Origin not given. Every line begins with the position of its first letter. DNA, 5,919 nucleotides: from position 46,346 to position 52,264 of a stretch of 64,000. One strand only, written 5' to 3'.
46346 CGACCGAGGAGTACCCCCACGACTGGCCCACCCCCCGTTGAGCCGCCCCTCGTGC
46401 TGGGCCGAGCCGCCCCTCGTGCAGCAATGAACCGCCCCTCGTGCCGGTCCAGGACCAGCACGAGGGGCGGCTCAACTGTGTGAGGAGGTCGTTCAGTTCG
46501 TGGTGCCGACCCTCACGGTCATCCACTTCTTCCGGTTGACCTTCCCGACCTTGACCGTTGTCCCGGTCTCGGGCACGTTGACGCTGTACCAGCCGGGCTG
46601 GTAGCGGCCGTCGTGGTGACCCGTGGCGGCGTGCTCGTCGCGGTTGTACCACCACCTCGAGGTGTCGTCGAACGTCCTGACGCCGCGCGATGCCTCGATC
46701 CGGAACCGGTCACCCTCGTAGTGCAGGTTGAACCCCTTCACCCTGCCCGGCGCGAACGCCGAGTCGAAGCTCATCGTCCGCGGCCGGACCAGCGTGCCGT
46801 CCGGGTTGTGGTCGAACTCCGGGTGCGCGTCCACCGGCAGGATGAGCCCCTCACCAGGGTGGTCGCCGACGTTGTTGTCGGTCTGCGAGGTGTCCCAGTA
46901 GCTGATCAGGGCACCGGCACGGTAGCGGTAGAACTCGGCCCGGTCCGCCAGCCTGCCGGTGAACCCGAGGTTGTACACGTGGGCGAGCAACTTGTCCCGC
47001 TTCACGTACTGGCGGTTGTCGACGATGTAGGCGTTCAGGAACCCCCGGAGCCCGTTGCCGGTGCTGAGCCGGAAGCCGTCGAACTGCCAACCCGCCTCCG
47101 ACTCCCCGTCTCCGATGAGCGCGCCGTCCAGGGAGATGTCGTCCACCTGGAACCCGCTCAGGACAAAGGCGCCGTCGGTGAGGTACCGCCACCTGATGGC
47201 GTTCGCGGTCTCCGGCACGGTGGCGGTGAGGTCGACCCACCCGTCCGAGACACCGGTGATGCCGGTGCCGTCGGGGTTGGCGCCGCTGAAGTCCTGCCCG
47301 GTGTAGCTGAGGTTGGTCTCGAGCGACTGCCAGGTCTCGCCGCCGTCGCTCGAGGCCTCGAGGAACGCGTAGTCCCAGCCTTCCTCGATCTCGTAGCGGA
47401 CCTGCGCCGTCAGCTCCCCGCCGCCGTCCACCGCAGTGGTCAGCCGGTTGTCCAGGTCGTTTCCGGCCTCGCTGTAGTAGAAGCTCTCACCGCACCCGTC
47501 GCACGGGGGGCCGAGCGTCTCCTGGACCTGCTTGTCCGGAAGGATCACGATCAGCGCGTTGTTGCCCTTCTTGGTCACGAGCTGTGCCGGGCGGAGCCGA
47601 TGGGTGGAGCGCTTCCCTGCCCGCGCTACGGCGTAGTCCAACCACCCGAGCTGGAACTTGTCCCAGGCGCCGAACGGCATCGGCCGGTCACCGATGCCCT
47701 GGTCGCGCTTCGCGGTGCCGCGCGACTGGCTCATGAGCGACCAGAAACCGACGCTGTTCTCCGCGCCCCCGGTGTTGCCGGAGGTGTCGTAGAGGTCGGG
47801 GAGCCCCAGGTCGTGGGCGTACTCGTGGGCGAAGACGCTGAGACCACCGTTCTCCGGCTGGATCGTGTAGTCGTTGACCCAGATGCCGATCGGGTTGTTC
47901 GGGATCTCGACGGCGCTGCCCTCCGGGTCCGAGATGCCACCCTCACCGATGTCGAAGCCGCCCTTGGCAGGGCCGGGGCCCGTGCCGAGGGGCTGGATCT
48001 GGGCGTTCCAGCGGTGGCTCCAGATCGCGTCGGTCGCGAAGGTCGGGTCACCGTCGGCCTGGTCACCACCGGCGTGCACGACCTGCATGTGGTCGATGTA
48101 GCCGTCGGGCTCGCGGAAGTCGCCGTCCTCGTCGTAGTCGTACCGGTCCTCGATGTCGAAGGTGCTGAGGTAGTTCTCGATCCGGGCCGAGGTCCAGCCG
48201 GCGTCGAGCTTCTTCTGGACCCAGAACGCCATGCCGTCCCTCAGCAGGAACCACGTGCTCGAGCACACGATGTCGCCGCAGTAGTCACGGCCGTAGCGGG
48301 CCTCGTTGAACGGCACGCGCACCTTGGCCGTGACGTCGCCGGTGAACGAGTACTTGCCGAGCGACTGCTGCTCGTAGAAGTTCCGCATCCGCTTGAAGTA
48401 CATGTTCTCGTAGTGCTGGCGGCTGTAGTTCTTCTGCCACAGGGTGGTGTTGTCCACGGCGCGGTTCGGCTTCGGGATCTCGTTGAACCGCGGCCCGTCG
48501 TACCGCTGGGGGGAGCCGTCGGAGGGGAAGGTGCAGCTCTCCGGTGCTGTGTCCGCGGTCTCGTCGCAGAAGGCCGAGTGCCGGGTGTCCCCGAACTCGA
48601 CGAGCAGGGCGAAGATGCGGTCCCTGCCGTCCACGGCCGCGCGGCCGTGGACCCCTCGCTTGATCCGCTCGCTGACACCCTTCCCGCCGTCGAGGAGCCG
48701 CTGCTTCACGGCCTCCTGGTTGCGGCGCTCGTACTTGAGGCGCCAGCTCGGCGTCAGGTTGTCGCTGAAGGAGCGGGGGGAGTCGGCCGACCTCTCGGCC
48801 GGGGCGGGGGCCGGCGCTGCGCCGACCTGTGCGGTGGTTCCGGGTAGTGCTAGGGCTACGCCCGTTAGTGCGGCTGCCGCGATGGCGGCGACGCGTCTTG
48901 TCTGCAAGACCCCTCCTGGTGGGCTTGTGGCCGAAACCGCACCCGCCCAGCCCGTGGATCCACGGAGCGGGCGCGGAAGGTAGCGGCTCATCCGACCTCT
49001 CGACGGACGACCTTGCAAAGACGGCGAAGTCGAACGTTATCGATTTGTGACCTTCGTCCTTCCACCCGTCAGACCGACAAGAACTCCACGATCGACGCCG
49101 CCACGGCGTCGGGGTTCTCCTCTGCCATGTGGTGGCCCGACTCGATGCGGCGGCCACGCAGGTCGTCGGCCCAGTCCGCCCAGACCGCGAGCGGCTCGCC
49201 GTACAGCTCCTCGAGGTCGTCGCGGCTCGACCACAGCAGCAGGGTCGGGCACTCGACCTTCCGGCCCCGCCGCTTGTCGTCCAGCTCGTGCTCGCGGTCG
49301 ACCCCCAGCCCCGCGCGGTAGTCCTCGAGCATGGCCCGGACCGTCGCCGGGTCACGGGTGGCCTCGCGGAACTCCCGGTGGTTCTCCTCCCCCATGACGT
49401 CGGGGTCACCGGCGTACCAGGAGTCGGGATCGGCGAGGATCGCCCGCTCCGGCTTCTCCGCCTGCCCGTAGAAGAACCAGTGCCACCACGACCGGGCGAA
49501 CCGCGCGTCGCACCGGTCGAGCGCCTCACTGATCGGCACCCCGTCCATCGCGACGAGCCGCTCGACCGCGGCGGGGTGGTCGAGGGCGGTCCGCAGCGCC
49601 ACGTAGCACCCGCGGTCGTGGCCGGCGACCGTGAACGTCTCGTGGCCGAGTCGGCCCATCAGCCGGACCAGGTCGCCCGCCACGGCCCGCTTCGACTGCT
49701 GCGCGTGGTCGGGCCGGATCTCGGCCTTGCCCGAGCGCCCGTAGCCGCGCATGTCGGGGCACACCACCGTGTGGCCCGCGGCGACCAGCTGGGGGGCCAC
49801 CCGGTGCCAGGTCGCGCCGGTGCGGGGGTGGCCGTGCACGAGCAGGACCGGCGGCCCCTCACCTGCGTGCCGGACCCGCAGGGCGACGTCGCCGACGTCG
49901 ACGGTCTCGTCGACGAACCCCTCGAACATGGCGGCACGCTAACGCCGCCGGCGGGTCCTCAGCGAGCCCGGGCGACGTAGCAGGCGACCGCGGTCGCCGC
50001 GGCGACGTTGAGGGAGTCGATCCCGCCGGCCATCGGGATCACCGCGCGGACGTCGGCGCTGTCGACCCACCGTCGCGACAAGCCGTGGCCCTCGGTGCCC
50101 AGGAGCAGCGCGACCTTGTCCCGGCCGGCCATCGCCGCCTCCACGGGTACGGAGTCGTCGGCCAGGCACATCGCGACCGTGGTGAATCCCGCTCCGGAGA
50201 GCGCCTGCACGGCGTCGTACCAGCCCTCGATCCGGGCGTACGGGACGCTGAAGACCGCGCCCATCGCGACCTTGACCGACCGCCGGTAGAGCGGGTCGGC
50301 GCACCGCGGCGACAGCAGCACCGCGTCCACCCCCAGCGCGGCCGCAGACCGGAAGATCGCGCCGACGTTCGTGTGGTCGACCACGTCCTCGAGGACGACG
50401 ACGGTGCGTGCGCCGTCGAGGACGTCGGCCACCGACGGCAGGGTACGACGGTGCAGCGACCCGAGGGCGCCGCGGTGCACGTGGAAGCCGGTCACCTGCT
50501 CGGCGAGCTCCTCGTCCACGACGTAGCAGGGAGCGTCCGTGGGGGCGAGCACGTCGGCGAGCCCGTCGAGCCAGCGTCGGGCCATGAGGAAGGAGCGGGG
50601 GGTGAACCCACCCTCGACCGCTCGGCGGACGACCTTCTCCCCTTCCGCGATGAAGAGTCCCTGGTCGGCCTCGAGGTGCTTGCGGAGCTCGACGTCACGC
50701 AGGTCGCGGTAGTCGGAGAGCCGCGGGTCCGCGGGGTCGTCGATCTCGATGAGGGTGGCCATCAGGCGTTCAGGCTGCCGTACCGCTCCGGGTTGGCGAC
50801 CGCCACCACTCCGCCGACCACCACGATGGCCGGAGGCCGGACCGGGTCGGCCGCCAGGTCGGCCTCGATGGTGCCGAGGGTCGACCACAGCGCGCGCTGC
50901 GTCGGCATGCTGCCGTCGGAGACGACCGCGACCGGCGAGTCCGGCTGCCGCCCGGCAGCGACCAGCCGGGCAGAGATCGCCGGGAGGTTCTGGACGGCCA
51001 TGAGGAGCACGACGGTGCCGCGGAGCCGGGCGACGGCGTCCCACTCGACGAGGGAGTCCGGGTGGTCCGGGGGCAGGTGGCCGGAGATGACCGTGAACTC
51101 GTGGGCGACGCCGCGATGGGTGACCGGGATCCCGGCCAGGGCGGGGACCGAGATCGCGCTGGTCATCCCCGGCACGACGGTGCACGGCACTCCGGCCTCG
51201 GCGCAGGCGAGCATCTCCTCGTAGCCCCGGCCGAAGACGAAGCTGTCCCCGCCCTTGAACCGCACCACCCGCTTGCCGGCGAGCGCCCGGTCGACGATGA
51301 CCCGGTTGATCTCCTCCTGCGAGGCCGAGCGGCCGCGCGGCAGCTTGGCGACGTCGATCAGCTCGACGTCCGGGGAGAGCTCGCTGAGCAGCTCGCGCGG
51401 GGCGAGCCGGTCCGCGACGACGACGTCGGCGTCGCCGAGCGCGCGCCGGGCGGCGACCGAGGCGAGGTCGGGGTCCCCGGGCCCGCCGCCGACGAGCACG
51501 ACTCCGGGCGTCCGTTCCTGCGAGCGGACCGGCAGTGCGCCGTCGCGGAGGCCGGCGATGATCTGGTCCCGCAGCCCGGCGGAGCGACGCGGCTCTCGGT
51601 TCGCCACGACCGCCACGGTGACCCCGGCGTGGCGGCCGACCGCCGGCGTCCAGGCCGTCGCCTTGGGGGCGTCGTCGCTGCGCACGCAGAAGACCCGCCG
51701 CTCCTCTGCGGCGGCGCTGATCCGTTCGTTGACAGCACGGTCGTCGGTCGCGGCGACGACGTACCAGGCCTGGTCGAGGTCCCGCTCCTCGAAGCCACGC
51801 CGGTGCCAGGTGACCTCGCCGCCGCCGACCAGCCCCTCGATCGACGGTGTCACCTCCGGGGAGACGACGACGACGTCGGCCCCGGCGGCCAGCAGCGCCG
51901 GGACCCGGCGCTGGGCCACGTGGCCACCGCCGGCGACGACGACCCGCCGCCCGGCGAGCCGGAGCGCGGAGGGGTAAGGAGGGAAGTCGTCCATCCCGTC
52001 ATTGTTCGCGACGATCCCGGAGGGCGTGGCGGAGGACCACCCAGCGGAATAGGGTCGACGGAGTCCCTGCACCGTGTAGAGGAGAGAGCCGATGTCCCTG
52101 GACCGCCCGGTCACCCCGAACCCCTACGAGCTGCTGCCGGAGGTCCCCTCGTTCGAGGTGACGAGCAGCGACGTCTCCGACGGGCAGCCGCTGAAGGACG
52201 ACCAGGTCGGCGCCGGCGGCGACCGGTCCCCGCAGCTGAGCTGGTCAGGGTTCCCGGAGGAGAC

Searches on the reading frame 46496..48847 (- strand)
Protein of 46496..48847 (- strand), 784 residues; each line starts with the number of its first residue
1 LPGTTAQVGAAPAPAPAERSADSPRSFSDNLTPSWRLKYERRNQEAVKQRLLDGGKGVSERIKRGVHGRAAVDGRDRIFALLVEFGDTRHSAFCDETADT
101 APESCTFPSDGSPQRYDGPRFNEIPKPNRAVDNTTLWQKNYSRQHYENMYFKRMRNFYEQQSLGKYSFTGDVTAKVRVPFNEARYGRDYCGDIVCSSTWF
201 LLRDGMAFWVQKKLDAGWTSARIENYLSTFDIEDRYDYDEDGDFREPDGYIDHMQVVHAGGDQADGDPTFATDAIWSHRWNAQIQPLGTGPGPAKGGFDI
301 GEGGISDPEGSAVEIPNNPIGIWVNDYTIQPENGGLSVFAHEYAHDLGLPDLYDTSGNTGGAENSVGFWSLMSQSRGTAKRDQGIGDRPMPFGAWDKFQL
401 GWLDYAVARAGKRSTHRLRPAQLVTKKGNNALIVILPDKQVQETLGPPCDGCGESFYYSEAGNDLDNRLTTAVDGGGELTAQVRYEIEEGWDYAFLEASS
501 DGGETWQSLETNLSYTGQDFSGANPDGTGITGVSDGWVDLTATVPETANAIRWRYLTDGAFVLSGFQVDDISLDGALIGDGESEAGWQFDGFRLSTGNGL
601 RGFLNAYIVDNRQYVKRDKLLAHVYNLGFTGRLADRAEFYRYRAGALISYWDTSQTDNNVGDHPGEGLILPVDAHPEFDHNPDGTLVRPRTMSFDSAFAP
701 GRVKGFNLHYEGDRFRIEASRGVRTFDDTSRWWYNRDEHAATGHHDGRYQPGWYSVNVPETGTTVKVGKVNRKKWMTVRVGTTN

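Call 31: find_homologous_proteins(query=window:46496-48847:-, max_evalue=1e-50)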
Query window:46496-48847:- (784 aa): 7689 proteins with E <= 1e-50 among 8000 candidates; the best 120 are listed.
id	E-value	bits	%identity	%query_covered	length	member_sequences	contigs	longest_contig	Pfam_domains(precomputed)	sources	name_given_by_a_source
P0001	0.0e+0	1861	100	100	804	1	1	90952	PF20773.6,PF05547.18,PF20774.3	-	-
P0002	0.0e+0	1533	81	100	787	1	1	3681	PF20773.6,PF05547.18,PF20774.3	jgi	jgi:immune inhibitor A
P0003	0.0e+0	1397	74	100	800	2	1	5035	PF20773.6,PF05547.18,PF20774.3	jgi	jgi:immune inhibitor A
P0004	0.0e+0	1168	65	97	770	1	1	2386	PF20773.6,PF05547.18,PF20774.3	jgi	jgi:immune inhibitor A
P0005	0.0e+0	1146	62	99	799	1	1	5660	PF20773.6,PF05547.18,PF20774.3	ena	-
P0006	0.0e+0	1117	62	96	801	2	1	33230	PF20773.6,PF05547.18,PF20774.3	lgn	-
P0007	0.0e+0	1115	61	100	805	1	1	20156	PF20773.6,PF05547.18,PF20774.3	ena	-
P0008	0.0e+0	1110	62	99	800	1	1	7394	PF20773.6,PF05547.18,PF20774.3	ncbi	ncbi:MAG: immune inhibitor A domain-containing protein [Nocardioides sp.]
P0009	0.0e+0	1105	61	99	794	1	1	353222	PF20773.6,PF05547.18,PF20774.3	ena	-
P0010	0.0e+0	1102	62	99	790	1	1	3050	PF20773.6,PF05547.18,PF20774.3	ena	-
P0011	0.0e+0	1100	63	99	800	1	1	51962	PF20773.6,PF05547.18,PF20774.3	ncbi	ncbi:immune inhibitor A [Nocardioides hungaricus]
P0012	0.0e+0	1097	63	97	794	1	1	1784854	PF20773.6,PF05547.18,PF20774.3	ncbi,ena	-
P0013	0.0e+0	1097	62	100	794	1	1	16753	PF20773.6,PF05547.18,PF20774.3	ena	-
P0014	0.0e+0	1092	62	99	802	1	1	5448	PF20773.6,PF05547.18,PF20774.3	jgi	jgi:immune inhibitor A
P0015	0.0e+0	1090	61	100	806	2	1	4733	PF20773.6,PF05547.18,PF20774.3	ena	-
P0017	0.0e+0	1088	60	100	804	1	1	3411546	PF20773.6,PF05547.18,PF20774.3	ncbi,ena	-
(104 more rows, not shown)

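Call 32: find_encoding_contigs(protein=P0002, flank=3000, max_places=3)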
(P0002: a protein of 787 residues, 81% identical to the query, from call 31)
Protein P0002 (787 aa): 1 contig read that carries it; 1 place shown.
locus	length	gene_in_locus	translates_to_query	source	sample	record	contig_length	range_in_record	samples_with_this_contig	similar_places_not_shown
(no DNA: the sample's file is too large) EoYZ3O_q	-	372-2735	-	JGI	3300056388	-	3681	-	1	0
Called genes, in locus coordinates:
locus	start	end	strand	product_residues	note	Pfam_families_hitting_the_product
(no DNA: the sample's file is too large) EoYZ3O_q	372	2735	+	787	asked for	PF05547:Peptidase_M6, PF20773:InhA-like_MAM, PF20774:InhA-like_VEG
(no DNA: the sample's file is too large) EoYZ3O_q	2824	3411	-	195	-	PF01327:Pep_deformylase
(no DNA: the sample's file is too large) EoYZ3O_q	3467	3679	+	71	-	?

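Call 33: find_encoding_contigs(protein=P0003, flank=3000, max_places=3)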
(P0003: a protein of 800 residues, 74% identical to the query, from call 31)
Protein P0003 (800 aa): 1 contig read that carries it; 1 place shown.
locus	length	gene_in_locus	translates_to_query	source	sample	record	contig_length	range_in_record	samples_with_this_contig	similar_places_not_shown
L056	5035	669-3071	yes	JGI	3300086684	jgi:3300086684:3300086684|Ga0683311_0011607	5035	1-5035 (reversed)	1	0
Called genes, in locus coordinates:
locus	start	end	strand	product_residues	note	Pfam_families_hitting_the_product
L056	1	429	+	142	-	?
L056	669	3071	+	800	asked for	PF05547:Peptidase_M6, PF20773:InhA-like_MAM, PF20774:InhA-like_VEG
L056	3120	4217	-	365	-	-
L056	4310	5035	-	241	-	?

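Call 34: find_encoding_contigs(protein=P0017, flank=10000, max_places=2)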
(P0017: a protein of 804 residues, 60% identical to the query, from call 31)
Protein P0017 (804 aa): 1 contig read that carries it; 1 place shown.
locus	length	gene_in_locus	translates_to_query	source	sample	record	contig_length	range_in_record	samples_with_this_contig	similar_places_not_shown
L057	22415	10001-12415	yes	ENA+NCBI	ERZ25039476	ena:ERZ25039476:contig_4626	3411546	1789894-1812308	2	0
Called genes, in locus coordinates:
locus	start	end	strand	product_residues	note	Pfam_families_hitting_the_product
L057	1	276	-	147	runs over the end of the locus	PF00353:HemolysinCabind (weak)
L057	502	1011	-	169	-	-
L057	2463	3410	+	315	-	PF00589:Phage_integrase (weak)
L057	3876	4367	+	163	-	PF04461:YajQ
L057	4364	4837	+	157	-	-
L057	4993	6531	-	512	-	PF00083:Sugar_tr (weak), PF07690:MFS_1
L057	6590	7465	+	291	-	PF02146:SIR2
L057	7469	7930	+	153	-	PF01220:DHquinase_II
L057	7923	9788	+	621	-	PF00578:AhpC-TSA, PF08534:Redoxin (weak), PF13905:Thioredoxin_8, PF01436:NHL (faint)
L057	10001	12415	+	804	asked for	PF05547:Peptidase_M6, PF20773:InhA-like_MAM, PF20774:InhA-like_VEG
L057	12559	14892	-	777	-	PF00990:GGDEF, PF00563:EAL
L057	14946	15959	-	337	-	PF08032:SpoU_sub_bind, PF00588:SpoU_methylase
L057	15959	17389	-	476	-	PF01406:tRNA-synt_1e, PF01921:tRNA-synt_1f (faint), PF09334:tRNA-synt_1g (faint), PF09190:DALR_2, PF23493:CysS_C (weak)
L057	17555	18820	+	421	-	PF13529:Peptidase_C39_2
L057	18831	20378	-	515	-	PF00174:Oxidored_molyb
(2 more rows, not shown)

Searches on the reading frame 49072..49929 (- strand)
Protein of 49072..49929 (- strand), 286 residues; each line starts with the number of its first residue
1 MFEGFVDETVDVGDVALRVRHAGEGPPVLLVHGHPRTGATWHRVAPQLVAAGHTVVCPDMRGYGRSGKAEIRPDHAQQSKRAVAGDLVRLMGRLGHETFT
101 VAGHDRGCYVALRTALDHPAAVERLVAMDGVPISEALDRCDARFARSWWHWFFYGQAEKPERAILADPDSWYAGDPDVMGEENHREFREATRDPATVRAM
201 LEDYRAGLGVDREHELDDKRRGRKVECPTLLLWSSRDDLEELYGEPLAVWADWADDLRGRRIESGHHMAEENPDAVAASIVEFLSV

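Call 73: search_protein_families(library=pfam, proteins=[window:49072-49929:-], max_evalue=0.00001)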
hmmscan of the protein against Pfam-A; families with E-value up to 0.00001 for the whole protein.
window:49072-49929:- (286 aa): 3 families
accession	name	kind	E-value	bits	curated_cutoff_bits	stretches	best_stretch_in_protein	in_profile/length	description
PF00561.26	Abhydrolase_1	-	9.2e-22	78.3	25.8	1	26-239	1-212/245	alpha/beta hydrolase fold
PF12697.13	Abhydrolase_6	-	8.4e-17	63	26.3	1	28-278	1-216/217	Alpha/beta hydrolase family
PF12146.15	Hydrolase_4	-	1.3e-09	38.1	27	1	28-203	7-161/239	Serine aminopeptidase, S33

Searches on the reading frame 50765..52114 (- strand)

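Call 73: search_protein_families(library=pfam, proteins=[window:50765-52114:-], max_evalue=0.00001)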
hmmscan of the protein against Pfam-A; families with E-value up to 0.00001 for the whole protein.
window:50765-52114:- (450 aa): 2 families
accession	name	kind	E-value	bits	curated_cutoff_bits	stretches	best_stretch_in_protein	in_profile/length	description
PF00590.25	TP_methylase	-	3e-47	161.7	27.8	1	205-416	2-211/212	Tetrapyrrole (Corrin/Porphyrin) Methylases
PF13241.12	NAD_binding_7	-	3.4e-29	101.9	22.1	1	50-158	2-104/104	Putative NAD(P)-binding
